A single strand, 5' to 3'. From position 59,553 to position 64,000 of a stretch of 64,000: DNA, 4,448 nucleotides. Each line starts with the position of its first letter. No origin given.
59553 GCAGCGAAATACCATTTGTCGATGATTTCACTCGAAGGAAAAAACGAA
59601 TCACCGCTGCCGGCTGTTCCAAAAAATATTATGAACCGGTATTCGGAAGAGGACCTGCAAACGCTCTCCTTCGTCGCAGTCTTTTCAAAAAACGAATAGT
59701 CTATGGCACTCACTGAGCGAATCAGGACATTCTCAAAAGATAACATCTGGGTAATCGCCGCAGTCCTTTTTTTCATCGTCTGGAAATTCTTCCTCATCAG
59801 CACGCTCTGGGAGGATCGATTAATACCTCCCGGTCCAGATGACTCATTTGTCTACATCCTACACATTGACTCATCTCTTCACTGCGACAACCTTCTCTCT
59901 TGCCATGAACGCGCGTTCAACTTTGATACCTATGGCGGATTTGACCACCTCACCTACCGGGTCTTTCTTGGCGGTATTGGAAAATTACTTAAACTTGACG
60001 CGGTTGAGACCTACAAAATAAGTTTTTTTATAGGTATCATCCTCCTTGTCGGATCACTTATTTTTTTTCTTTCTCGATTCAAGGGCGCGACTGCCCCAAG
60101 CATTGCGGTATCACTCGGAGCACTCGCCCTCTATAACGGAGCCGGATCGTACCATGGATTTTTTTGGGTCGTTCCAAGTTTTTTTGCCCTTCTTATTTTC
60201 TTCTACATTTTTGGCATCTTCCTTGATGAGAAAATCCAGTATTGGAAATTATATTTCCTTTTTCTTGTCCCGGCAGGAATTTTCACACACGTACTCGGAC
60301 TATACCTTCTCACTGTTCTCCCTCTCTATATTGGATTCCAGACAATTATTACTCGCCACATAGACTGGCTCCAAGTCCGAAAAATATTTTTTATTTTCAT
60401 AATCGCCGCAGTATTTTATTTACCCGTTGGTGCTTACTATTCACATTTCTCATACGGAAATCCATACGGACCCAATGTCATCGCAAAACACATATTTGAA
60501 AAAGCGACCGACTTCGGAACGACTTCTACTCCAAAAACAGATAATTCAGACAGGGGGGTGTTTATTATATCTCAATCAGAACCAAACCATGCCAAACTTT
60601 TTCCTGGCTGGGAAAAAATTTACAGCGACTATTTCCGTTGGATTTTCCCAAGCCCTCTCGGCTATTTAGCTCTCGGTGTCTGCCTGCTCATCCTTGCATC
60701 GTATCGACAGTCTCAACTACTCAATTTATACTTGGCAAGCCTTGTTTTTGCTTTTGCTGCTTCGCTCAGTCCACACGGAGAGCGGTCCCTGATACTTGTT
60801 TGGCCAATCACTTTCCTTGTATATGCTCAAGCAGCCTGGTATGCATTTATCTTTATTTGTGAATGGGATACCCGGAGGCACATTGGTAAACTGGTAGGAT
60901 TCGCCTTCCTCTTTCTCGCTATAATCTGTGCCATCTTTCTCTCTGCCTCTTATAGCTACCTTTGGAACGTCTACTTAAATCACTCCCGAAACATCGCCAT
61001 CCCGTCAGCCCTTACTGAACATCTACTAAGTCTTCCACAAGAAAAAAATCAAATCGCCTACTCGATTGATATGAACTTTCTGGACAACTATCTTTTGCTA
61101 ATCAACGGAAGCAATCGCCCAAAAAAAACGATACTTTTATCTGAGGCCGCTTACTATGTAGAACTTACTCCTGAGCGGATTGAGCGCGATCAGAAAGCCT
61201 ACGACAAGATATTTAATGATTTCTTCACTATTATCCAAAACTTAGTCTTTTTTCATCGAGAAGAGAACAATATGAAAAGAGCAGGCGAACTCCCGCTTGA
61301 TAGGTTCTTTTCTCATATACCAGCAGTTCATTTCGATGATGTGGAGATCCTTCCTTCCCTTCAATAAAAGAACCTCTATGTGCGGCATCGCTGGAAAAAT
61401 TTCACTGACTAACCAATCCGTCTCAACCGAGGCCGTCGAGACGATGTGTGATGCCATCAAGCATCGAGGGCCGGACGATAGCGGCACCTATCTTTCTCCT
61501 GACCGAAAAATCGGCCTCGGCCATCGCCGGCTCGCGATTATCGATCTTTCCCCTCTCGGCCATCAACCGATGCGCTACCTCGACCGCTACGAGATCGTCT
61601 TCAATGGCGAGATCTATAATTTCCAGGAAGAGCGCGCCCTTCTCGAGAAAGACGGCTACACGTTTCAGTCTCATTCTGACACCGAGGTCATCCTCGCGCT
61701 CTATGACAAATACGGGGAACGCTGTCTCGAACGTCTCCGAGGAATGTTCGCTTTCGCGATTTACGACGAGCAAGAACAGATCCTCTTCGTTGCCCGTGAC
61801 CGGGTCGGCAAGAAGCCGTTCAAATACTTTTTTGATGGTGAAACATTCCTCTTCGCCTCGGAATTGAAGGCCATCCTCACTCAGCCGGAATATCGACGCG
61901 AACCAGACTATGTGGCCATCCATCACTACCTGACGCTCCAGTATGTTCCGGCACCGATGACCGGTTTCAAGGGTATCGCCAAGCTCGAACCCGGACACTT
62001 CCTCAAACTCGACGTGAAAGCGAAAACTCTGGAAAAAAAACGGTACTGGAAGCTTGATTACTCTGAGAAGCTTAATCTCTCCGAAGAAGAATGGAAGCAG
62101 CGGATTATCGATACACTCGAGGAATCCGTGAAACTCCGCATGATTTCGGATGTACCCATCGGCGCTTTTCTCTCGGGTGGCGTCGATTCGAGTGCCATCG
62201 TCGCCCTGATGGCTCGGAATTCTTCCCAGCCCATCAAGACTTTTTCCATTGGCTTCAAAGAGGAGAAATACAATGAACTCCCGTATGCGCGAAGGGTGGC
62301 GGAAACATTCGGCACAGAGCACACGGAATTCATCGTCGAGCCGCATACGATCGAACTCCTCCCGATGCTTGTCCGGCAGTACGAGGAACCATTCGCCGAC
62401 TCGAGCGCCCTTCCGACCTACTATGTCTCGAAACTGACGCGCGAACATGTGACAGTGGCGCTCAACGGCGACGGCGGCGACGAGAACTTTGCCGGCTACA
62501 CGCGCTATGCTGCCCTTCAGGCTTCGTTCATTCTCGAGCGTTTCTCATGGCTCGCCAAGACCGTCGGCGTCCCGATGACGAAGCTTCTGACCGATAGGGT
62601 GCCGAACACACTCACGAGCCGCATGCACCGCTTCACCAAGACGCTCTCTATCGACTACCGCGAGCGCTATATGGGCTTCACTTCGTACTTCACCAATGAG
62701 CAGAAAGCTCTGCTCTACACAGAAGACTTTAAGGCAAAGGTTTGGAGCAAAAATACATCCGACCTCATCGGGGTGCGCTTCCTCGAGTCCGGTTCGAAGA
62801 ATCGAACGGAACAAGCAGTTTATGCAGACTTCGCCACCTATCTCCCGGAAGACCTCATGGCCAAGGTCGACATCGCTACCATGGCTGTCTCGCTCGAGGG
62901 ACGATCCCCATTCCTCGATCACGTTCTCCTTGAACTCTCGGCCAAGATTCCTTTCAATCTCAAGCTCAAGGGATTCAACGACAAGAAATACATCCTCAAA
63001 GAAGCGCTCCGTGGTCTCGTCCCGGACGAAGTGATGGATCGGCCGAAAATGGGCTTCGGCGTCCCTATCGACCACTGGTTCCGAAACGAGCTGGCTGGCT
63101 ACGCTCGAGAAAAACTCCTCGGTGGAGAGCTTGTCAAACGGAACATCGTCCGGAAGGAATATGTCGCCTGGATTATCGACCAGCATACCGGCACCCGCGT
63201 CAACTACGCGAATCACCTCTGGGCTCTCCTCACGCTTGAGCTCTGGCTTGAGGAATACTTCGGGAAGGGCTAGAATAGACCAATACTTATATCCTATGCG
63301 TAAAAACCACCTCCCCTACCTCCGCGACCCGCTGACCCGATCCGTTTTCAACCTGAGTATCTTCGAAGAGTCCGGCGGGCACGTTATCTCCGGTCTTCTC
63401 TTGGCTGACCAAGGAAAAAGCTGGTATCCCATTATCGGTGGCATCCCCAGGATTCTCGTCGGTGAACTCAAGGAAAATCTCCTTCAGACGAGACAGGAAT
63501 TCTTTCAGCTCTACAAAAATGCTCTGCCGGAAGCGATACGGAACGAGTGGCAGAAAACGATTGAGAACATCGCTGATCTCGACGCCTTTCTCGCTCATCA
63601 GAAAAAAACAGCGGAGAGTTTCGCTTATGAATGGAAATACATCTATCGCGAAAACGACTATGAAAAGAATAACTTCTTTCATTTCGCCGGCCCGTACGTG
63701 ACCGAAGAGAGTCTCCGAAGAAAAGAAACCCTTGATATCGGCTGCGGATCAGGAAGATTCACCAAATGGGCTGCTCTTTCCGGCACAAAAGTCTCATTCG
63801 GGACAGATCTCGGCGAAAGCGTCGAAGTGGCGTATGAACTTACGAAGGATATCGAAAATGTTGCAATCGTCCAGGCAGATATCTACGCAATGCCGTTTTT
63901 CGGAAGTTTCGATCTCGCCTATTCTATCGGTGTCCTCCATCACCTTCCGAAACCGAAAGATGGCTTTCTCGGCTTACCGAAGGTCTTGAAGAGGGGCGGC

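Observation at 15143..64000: A ~47-kb envelope glycopolymer supercluster: three polyprenyl-P-sugar synthases feeding seven GT-C-fold membrane enzymes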

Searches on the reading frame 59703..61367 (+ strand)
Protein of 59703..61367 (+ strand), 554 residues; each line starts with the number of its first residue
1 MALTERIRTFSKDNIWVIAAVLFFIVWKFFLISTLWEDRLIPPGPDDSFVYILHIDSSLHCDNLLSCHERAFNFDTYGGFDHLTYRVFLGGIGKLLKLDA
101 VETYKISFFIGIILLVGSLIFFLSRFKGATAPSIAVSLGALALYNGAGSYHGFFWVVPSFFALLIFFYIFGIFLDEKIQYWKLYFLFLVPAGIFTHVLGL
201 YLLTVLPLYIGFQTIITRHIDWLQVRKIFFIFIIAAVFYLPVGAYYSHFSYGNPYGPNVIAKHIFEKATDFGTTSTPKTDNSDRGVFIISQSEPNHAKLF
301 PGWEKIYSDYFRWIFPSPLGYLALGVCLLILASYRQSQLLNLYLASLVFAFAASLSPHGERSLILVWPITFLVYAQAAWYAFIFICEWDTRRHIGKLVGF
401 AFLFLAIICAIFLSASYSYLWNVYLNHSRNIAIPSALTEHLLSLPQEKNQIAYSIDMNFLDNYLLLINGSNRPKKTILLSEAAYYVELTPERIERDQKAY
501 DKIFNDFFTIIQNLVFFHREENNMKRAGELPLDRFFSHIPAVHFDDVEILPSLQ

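Call 7: search_protein_families(library=pfam, proteins=[window:59703-61367:+], max_evalue=0.01)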
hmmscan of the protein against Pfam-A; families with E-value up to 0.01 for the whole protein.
window:59703-61367:+ (554 aa): 0 families

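Call 12: search_protein_families(library=ncbifam, proteins=[window:59703-61367:+], max_evalue=0.01)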
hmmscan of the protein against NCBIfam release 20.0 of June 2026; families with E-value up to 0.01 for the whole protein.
window:59703-61367:+ (554 aa): 0 families

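Call 16: search_solved_structures(query=window:59703-61367:+, max_evalue=10)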
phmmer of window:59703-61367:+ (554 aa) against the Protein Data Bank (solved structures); distinct sequences matched with E-value up to 10: 2.
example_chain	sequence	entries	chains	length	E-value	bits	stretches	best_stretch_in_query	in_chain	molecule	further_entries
5h1z_A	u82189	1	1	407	0.76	11.8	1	416-494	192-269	putative CYP alkane hydroxylase CYP153D17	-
7tuv_A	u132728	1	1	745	1.1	11.3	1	422-486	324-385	Ribonuclease RRP44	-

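Call 19: find_homologous_proteins(query=window:59703-61367:+, max_evalue=0.001)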
Query window:59703-61367:+ (554 aa): 73 proteins with E <= 0.001 among 8000 candidates.
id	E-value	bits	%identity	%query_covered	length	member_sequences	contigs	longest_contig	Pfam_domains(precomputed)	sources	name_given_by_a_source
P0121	0.0e+0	1260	100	100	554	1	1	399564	-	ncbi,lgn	-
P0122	6.1e-289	978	76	100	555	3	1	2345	-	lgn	-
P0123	1.4e-281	954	74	100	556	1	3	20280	-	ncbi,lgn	-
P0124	1.3e-275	934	73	100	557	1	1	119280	-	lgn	-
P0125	6.9e-186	638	56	97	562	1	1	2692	-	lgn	-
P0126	1.2e-155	538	47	99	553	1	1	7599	-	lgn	-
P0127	7.4e-155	535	50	94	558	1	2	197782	-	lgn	-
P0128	2.0e-144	501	49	90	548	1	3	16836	-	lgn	-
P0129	2.5e-144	500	45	95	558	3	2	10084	-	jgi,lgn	-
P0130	9.6e-144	499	45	99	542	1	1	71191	-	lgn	-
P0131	1.2e-143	498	47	92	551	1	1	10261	-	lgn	-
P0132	4.3e-141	490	45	94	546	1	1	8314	-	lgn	-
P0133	1.2e-139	485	43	99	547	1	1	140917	-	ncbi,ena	-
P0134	5.2e-138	480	43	94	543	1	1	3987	-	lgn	-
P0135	2.2e-137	478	44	94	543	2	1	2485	-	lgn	-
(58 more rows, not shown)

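Call 27: search_solved_structures(query=A2, max_evalue=10, show_alignments=2)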
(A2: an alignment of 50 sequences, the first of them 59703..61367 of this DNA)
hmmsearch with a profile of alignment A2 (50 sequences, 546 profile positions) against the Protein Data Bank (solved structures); distinct sequences matched with E-value up to 10: 0.

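Call 38: predict_structure(alignment_id=A2)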
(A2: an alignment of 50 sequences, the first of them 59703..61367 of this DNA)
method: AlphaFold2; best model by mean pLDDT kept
length: 554 residues; sequences in the alignment: 50
mean_pLDDT: 87.8   pTM: 0.89
mean pLDDT of the five models: 87.8, 87.5, 87.4, 85.8, 85.5
residues with pLDDT >= 90: 348; 70-90: 139; 50-70: 50; < 50: 17
segments of 3 or more residues with pLDDT < 50: 274-283, 292-295
pLDDT, mean of each block of 10 residues (from residue 1): 87 95 97 94 92 94 88 87 95 97 96 97 96 97 77 82 97 96 98 95 97 96 97 96 80 64 66 48 50 57 88 84 95 97 97 88 94 97 90 89 94 92 90 93 83 92 92 89 93 89 84 75 56 87 93 89
secondary structure, 60 per line:
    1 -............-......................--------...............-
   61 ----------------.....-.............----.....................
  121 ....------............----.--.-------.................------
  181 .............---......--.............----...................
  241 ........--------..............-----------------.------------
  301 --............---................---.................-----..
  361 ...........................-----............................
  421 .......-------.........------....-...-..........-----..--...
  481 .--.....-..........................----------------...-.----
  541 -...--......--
elements in order: H2-13 H15-36 H45-59 H77-81 H83-95 H100-124 H131-142 H158-174 H181-193 H197-202 H205-217 H222-248 H257-270 H303-314 H318-333 H337-353 H359-387 H393-427 H435-443 E450-453 H459-468 E484-488 H490-515 E542-544 E547-552

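Call 51: search_protein_families(library=pfam, proteins=[window:59703-61367:+], max_evalue=5)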
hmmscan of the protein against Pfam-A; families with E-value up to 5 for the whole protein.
window:59703-61367:+ (554 aa): 2 families
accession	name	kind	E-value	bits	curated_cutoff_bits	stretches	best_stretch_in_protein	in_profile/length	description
PF24195.1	DUF7420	-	1.1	9.8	27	1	508-535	15-42/124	Family of unknown function (DUF7420)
PF20100.4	DUF6490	-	2.7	8.5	23.7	1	328-380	45-95/127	Family of unknown function (DUF6490)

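Call 86: find_encoding_contigs(protein=P0121, flank=10000, max_places=3)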
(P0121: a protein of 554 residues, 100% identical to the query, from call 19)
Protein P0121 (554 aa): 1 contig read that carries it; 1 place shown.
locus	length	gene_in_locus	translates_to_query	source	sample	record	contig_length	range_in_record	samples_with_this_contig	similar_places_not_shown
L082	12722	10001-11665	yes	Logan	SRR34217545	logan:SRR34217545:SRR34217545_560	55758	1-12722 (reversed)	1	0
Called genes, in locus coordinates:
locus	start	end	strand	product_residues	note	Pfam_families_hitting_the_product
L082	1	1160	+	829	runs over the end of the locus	PF13231:PMT_2, PF00149:Metallophos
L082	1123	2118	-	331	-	PF03706:LPG_synthase_TM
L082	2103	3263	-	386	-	PF13439:Glyco_transf_4 (weak), PF13579:Glyco_trans_4_4, PF20706:GT4-conflict, PF00534:Glycos_transf_1, PF13692:Glyco_trans_1_4, PF13524:Glyco_trans_1_2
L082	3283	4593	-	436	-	PF03446:NAD_binding_2 (faint), PF03721:UDPG_MGDP_dh_N, PF00984:UDPG_MGDP_dh, PF03720:UDPG_MGDP_dh_C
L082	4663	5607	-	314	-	PF00535:Glycos_transf_2, PF10111:Glyco_tranf_2_2 (weak)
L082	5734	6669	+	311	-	PF01073:3Beta_HSD, PF01370:Epimerase, PF02719:Polysacc_synt_2, PF04321:RmlD_sub_bind, PF05368:NmrA (weak), PF13460:NAD_binding_10, PF16363:GDP_Man_Dehyd, PF07993:NAD_binding_4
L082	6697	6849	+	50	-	-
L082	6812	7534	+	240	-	PF13641:Glyco_tranf_2_3, PF00535:Glycos_transf_2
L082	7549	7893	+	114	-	PF10066:DUF2304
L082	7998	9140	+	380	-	PF13439:Glyco_transf_4, PF13579:Glyco_trans_4_4, PF00534:Glycos_transf_1, PF13692:Glyco_trans_1_4, PF13524:Glyco_trans_1_2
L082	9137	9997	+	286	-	PF13489:Methyltransf_23 (weak), PF08241:Methyltransf_11, PF08242:Methyltransf_12 (weak), PF13649:Methyltransf_25 (weak), PF13847:Methyltransf_31 (weak)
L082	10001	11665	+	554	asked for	-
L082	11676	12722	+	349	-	?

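Call 87: find_encoding_contigs(protein=P0124, flank=10000, max_places=2)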
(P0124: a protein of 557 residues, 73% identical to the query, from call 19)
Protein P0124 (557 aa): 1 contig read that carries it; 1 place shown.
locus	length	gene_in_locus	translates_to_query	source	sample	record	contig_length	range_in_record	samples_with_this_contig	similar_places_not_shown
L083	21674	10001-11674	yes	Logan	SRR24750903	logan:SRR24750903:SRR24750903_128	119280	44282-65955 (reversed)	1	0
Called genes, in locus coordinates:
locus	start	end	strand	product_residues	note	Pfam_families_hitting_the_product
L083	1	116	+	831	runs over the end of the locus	PF13231:PMT_2, PF00149:Metallophos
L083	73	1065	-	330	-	PF03706:LPG_synthase_TM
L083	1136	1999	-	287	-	-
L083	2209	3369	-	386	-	PF13439:Glyco_transf_4, PF13579:Glyco_trans_4_4, PF20706:GT4-conflict, PF00534:Glycos_transf_1, PF13692:Glyco_trans_1_4, PF13524:Glyco_trans_1_2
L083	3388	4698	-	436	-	PF03446:NAD_binding_2 (faint), PF03721:UDPG_MGDP_dh_N, PF03807:F420_oxidored (faint), PF00984:UDPG_MGDP_dh, PF03720:UDPG_MGDP_dh_C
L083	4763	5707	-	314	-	PF00535:Glycos_transf_2, PF10111:Glyco_tranf_2_2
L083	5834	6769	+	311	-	PF01073:3Beta_HSD, PF01370:Epimerase, PF02719:Polysacc_synt_2, PF04321:RmlD_sub_bind, PF05368:NmrA (weak), PF13460:NAD_binding_10, PF16363:GDP_Man_Dehyd, PF07993:NAD_binding_4, +1 more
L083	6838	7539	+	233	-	PF00535:Glycos_transf_2, PF13641:Glyco_tranf_2_3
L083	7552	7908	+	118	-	PF10066:DUF2304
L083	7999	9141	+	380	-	PF13439:Glyco_transf_4, PF13579:Glyco_trans_4_4, PF00534:Glycos_transf_1, PF13692:Glyco_trans_1_4, PF13524:Glyco_trans_1_2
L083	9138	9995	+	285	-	PF13489:Methyltransf_23, PF08241:Methyltransf_11, PF13649:Methyltransf_25 (weak), PF13847:Methyltransf_31 (faint)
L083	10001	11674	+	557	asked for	-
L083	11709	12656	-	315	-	PF13489:Methyltransf_23, PF08241:Methyltransf_11, PF08242:Methyltransf_12, PF13649:Methyltransf_25, PF13847:Methyltransf_31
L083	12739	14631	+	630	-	PF13522:GATase_6, PF13537:GATase_7, PF00733:Asn_synthase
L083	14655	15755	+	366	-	PF13489:Methyltransf_23, PF08003:Methyltransf_9, PF08241:Methyltransf_11, PF08242:Methyltransf_12, PF13649:Methyltransf_25, PF13847:Methyltransf_31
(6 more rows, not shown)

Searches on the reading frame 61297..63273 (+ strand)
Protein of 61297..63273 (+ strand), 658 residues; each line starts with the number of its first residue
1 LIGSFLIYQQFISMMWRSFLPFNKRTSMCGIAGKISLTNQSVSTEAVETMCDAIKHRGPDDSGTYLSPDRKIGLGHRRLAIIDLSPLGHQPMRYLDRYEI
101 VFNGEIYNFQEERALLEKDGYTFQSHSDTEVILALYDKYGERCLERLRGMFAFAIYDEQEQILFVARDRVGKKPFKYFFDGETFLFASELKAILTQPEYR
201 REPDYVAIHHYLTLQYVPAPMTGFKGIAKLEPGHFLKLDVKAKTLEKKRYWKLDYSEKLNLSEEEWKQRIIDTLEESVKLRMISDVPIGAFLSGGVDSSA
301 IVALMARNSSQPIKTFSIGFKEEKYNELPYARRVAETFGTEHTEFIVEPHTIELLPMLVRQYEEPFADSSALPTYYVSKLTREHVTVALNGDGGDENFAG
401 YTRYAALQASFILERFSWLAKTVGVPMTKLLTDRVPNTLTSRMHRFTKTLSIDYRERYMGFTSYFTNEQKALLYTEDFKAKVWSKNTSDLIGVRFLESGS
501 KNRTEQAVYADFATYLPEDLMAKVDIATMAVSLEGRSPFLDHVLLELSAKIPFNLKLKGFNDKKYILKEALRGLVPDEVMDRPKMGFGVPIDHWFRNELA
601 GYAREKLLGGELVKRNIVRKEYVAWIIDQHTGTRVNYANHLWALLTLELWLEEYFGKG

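Call 7: search_protein_families(library=pfam, proteins=[window:61297-63273:+], max_evalue=0.01)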
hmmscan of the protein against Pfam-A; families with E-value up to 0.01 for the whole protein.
window:61297-63273:+ (658 aa): 7 families
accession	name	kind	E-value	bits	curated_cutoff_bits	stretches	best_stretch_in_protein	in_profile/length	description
PF00733.27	Asn_synthase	-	3.5e-102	343.1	21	1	271-652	3-354/354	Asparagine synthase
PF13537.11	GATase_7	-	1e-43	148.7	25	1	76-194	1-122/123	Glutamine amidotransferase domain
PF13522.11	GATase_6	-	3.1e-42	144.1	27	1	59-189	1-130/130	Glutamine amidotransferase domain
PF12481.13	DUF3700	-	6.6e-05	22.9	27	1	141-194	123-176/228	Aluminium induced protein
PF06508.19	QueC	-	0.0014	18.7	22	1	291-347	5-60/210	Queuosine biosynthesis protein QueC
PF09147.15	CarA_N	-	0.0058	16.9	21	0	96-235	45-181/199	Carbapenam-3-carboxylate synthase, N-terminal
PF02540.23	NAD_synthase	-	0.0077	15.8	21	0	268-350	3-84/242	NAD synthase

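Call 60: search_protein_families(library=ncbifam, proteins=[window:61297-63273:+], max_evalue=0.00001)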
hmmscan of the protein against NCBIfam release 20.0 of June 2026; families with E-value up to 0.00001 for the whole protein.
window:61297-63273:+ (658 aa): 9 families
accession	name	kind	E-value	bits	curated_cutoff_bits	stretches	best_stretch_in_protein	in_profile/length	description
TIGR03108.1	eps_aminotran_1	hypoth_equivalog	5.8e-185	616.6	816.9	1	28-652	1-626/628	XrtA/PEP-CTERM system amidotransferase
TIGR01536.1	asn_synth_AEB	equivalog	5e-153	510.8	267.1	1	29-587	1-517/517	asparagine synthase (glutamine-hydrolyzing)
TIGR03104.1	trio_amidotrans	equivalog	1.2e-141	472.9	570.1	2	28-409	1-388/589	N-acetylglutaminylglutamine amidotransferase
NF006949.0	PRK09431.1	equivalog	5.3e-87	292.6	499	3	28-196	1-168/554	asparagine synthase B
NF033535.1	lass_lactam_cya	exception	2.4e-76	257.7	525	2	28-512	1-491/668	lasso peptide isopeptide bond-forming cyclase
NF033561.1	macrolact_Ik_Al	subfamily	1.3e-19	70.3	300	1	207-652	137-556/561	albusnodin/ikarugamycin family macrolactam cyclase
NF001484.0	PRK00331.1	subfamily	1.9e-10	39.8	381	1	94-195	91-200/601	isomerizing glutamine--fructose-6-phosphate transaminase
TIGR01135.1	glmS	equivalog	1.4e-09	37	418.05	1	94-195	90-199/607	glutamine--fructose-6-phosphate transaminase (isomerizing)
TIGR01134.1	purF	equivalog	1.5e-08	34.5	350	1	89-202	84-208/432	amidophosphoribosyltransferase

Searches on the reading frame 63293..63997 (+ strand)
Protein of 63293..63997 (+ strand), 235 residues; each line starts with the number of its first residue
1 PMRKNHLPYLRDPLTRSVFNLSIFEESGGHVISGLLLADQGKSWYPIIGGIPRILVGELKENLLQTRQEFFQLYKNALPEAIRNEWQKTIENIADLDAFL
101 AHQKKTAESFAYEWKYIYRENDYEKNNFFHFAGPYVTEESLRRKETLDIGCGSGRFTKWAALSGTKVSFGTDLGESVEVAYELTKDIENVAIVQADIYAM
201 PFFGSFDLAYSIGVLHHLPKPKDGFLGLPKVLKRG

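Call 73: search_protein_families(library=pfam, proteins=[window:63293-63997:+], max_evalue=0.01)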
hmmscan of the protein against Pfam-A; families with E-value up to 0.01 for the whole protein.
window:63293-63997:+ (235 aa): 8 families
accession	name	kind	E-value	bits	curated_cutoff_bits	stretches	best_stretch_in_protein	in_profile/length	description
PF08241.18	Methyltransf_11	-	3.2e-13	50.6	21.2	1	147-235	1-90/95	Methyltransferase domain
PF13649.12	Methyltransf_25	-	3.4e-11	44.1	27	1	147-234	2-95/97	Methyltransferase domain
PF08242.18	Methyltransf_12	-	4e-10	40.7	30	1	147-235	1-95/98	Methyltransferase domain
PF13847.12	Methyltransf_31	-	1.3e-09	38.4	27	1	144-234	5-103/145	Methyltransferase domain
PF13489.12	Methyltransf_23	-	1.2e-06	28.8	27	1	140-222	20-98/164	Methyltransferase domain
PF08003.17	Methyltransf_9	-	7.6e-06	25.6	23.8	1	140-233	113-210/315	Protein of unknown function (DUF1698)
PF03848.20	TehB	-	0.0012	18.8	20.4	1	141-200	29-87/193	Tellurite resistance protein TehB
PF01728.25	FtsJ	-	0.0077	16.6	24.1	0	143-198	22-76/181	FtsJ-like methyltransferase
